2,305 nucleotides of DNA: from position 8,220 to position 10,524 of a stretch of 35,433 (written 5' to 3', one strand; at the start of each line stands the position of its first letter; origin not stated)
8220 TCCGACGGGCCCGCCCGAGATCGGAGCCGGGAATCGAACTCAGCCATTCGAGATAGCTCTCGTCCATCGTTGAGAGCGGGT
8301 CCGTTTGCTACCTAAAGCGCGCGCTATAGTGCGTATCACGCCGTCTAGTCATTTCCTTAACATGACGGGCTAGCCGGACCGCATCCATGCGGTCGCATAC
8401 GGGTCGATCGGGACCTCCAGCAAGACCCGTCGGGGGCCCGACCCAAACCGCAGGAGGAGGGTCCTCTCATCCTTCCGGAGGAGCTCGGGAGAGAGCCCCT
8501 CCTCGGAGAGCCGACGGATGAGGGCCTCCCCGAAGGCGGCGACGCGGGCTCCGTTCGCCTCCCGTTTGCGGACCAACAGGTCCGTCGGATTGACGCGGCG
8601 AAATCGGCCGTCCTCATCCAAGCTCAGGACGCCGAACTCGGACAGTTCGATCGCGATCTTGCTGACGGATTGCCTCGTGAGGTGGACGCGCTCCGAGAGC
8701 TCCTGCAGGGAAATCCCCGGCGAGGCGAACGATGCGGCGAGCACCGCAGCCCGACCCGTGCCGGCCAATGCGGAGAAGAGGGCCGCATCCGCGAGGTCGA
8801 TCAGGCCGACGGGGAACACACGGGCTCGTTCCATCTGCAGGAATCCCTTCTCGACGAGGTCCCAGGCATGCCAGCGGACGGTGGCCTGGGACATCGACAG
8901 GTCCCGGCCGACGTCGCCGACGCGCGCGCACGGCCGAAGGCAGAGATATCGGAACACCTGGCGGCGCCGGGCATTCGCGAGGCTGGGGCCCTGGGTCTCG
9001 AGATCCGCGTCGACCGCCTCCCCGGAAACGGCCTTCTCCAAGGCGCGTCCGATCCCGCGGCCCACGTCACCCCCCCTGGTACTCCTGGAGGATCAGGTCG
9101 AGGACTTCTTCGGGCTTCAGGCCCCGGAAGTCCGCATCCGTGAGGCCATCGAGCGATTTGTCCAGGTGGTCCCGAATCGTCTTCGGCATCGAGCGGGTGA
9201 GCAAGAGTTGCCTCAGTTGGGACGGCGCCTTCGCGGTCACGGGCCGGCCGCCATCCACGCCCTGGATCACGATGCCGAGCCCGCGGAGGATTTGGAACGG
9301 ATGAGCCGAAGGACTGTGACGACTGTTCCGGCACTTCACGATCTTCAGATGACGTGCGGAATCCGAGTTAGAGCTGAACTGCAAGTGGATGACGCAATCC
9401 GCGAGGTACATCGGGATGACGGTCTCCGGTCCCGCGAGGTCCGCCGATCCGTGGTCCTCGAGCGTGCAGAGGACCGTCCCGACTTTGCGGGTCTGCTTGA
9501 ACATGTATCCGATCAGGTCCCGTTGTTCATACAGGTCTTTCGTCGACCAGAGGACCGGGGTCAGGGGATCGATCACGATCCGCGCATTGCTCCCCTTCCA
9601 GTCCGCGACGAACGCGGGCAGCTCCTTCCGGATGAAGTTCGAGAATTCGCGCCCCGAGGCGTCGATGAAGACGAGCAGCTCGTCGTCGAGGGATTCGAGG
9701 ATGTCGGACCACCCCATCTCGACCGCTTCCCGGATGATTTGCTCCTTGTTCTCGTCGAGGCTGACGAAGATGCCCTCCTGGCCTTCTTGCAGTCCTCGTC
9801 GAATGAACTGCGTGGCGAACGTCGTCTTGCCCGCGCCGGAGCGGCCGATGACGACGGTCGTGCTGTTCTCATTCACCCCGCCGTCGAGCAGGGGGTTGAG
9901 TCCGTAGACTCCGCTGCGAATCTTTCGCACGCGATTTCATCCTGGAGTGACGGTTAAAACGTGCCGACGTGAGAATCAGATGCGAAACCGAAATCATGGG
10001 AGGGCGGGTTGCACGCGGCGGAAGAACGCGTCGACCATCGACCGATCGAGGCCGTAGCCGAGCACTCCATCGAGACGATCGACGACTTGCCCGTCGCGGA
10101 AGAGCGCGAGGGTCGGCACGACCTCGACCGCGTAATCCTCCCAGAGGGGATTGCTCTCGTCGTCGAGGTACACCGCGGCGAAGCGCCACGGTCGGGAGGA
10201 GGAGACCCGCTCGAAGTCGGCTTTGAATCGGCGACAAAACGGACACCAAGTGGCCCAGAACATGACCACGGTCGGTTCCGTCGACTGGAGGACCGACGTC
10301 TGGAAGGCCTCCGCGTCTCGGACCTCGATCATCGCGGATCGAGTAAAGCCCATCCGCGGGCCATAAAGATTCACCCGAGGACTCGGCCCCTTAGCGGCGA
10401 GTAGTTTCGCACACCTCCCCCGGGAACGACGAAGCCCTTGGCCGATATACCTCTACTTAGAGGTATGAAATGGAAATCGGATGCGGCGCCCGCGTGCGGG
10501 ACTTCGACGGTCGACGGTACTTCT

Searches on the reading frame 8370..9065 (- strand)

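Call 48: search_protein_families(library=pfam, proteins=[window:8370-9065:-], max_evalue=0.0001)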
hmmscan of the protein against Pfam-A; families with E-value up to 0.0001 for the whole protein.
window:8370-9065:- (231 aa): 1 family
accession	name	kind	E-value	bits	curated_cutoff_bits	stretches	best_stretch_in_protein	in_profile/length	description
PF13412.12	HTH_24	-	1.4e-05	25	21.9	0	116-136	16-36/48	Winged helix-turn-helix DNA-binding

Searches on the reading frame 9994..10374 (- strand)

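Call 48: search_protein_families(library=pfam, proteins=[window:9994-10374:-], max_evalue=0.0001)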
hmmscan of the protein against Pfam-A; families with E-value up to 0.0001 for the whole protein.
window:9994-10374:- (126 aa): 3 families
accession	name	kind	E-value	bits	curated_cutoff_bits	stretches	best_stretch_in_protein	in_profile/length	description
PF00085.26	Thioredoxin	-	3.7e-16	59.4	23.5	1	19-104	5-91/103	Thioredoxin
PF13098.12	Thioredoxin_2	-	1.3e-08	35.6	27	1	30-104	3-94/104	Thioredoxin-like domain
PF13905.12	Thioredoxin_8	-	4.5e-05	24.1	27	0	34-61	3-30/94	Thioredoxin-like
